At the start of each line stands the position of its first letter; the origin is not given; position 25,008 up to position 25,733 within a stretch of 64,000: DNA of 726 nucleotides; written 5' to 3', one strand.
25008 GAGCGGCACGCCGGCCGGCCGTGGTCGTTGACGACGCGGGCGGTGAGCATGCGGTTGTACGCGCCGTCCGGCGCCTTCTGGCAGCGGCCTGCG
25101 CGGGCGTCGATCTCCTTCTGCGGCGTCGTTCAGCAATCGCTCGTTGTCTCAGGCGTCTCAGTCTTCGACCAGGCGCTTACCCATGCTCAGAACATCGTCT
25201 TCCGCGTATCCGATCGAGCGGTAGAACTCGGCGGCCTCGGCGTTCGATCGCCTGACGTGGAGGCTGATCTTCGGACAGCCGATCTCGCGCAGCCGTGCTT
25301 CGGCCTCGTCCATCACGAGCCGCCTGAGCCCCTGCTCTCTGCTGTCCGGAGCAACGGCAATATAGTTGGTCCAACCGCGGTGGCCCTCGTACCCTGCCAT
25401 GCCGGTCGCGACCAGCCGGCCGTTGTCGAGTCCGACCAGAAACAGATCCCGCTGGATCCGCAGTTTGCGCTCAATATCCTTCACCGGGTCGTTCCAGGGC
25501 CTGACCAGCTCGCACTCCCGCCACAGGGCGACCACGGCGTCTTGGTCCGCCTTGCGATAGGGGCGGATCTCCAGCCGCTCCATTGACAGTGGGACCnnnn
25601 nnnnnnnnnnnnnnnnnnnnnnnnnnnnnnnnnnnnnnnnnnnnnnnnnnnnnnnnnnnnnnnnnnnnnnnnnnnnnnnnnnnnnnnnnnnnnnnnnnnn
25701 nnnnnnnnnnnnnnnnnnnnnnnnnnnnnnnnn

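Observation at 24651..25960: Approximately 365-bp diverged direct repeat: an extra, in-frame, stop-less copy of the 3' end of the TolB-propeller/amidohydrolase gene, starting exactly at its stop codon and bracketing a GNAT gene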

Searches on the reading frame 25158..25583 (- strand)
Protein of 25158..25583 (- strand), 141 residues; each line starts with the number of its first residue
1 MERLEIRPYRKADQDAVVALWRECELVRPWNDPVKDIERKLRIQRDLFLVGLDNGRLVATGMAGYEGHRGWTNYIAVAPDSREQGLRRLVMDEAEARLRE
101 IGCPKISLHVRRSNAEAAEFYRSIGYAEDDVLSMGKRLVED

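Call 13: search_protein_families(library=pfam, proteins=[window:25161-25583:-], max_evalue=0.01)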
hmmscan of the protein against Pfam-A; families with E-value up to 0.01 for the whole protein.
window:25161-25583:- (141 aa): 6 families
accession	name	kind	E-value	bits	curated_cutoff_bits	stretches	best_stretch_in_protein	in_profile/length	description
PF00583.31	Acetyltransf_1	-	4.8e-15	56.3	20.7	1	23-126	9-116/116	Acetyltransferase (GNAT) family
PF13508.13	Acetyltransf_7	-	4.5e-11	43.4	27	1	46-127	3-83/84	Acetyltransferase (GNAT) domain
PF13673.13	Acetyltransf_10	-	5.1e-07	30.2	23.6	1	36-129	21-110/128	Acetyltransferase (GNAT) domain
PF13527.13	Acetyltransf_9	-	4.3e-06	27.2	25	1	5-127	1-125/127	Acetyltransferase (GNAT) domain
PF08445.16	FR47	-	6.8e-05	23.2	22.1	1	73-129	25-80/86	FR47-like protein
PF13302.13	Acetyltransf_3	-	0.0034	18.5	25.4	1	3-126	1-137/138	Acetyltransferase (GNAT) domain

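Call 23: find_encoding_contigs(protein=window:25158-25583:-, flank=10000, max_places=10)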
Protein window:25158-25583:- (141 aa): 2 contigs read that carry it; 2 places shown.
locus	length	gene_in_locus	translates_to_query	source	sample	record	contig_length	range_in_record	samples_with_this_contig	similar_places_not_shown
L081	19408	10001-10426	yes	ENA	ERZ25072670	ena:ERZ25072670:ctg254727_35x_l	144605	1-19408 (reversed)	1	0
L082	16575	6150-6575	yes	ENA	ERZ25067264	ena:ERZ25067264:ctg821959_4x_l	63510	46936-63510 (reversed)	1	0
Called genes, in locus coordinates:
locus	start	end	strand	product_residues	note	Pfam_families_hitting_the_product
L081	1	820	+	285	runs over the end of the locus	PF00378:ECH_1, PF16113:ECH_2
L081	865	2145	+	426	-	PF07690:MFS_1 (weak), PF11700:ATG22, PF07690:MFS_1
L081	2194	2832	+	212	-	-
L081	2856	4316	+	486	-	PF01145:Band_7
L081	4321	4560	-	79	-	PF00830:Ribosomal_L28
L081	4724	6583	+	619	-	PF02776:TPP_enzyme_N, PF00205:TPP_enzyme_M, PF02775:TPP_enzyme_C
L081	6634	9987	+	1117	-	PF00930:DPPIV_N (faint), PF26549:Tricorn_N, PF26550:Tricorn_2nd, PF07676:PD40 (weak), PF26549:Tricorn_N, PF01979:Amidohydro_1, PF07969:Amidohydro_3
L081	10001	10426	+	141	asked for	PF13527:Acetyltransf_9 (faint), PF00583:Acetyltransf_1, PF13673:Acetyltransf_10 (weak), PF13508:Acetyltransf_7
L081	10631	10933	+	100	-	PF01979:Amidohydro_1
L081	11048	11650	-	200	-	-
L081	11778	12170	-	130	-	PF05168:HEPN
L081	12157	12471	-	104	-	PF01909:NTP_transf_2, PF18765:Polbeta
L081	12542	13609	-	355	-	PF00180:Iso_dh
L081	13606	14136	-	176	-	PF00694:Aconitase_C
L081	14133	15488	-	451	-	PF00330:Aconitase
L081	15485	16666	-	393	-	PF00682:HMGL-like, PF22617:HCS_D2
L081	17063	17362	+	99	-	PF02604:PhdYeFM_antitox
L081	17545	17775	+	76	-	-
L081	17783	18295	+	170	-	PF13279:4HBT_2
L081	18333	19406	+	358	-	?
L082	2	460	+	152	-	?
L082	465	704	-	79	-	PF00830:Ribosomal_L28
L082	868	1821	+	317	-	-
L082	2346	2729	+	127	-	PF02775:TPP_enzyme_C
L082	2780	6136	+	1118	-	PF00930:DPPIV_N (faint), PF26549:Tricorn_N, PF26550:Tricorn_2nd, PF07676:PD40, PF26549:Tricorn_N, PF01979:Amidohydro_1, PF07969:Amidohydro_3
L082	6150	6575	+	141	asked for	PF13527:Acetyltransf_9 (faint), PF00583:Acetyltransf_1, PF13673:Acetyltransf_10 (weak), PF13508:Acetyltransf_7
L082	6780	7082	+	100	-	PF01979:Amidohydro_1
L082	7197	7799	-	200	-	-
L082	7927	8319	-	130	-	PF05168:HEPN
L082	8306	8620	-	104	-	PF01909:NTP_transf_2, PF18765:Polbeta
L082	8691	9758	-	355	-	PF00180:Iso_dh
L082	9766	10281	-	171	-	PF00694:Aconitase_C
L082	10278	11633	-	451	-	PF00330:Aconitase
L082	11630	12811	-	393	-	PF00682:HMGL-like, PF22617:HCS_D2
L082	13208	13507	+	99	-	PF02604:PhdYeFM_antitox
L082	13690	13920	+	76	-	-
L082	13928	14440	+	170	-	PF13279:4HBT_2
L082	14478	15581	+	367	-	PF00561:Abhydrolase_1, PF12146:Hydrolase_4 (weak), PF12697:Abhydrolase_6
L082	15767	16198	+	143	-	PF00293:NUDIX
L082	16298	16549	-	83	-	PF08972:DUF1902 (weak)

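Call 35: search_protein_families(library=ncbifam, proteins=[window:25161-25583:-], max_evalue=0.01)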
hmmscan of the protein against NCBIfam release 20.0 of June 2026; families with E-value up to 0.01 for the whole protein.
window:25161-25583:- (141 aa): 12 families
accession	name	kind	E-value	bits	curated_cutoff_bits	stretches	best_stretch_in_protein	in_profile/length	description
NF002959.0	PRK03624.1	equivalog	1.9e-52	176.9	124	1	3-141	6-144/147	GNAT family acetyltransferase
TIGR01575.1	rimI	equivalog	1.1e-13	51.5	86.4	1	16-131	4-117/132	ribosomal protein S18-alanine N-acetyltransferase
NF007025.1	PRK09491.1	equivalog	5.1e-06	26.5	173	1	75-131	68-124/145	ribosomal protein S18-alanine N-acetyltransferase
NF000487.1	stat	exception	2.8e-05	23.7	420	1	71-127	106-162/189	streptothricin N-acetyltransferase STAT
NF041716.1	HxA_phane_GNAT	equivalog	5.2e-05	23.2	250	1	76-130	89-144/152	cyclophane-containing RiPP N-acetyltransferase HaaN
NF007807.0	PRK10514.1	equivalog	0.00044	20.2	134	0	75-127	76-123/147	acetyltransferase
NF043067.1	AAC_6p_group_E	equivalog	0.0021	17.9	140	1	72-130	73-131/140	aminoglycoside 6'-N-acetyltransferase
TIGR03585.1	PseH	equivalog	0.0022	18.1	93.1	1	71-133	80-140/156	UDP-4-amino-4,6-dideoxy-N-acetyl-beta-L-altrosamine N-acetyltransferase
NF007853.0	PRK10562.1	equivalog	0.0026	18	125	0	76-127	75-121/146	N-acetyltransferase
NF040501.1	resist_ArsN2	equivalog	0.0057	16.3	125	1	33-128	15-103/133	arsenic resistance N-acetyltransferase ArsN2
NF000359.1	sat3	exception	0.0082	16.2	360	1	73-126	99-152/180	streptothricin N-acetyltransferase Sat3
NF049894.1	CG3035_N_ac_Glu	equivalog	0.0097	15.1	280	0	75-128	238-291/300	N-acetylglutamate synthase, CG3035 family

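Call 36: search_protein_families(library=padloc, proteins=[window:25161-25583:-], max_evalue=0.001)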
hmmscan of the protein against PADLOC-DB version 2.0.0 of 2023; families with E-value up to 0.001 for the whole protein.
window:25161-25583:- (141 aa): 0 families
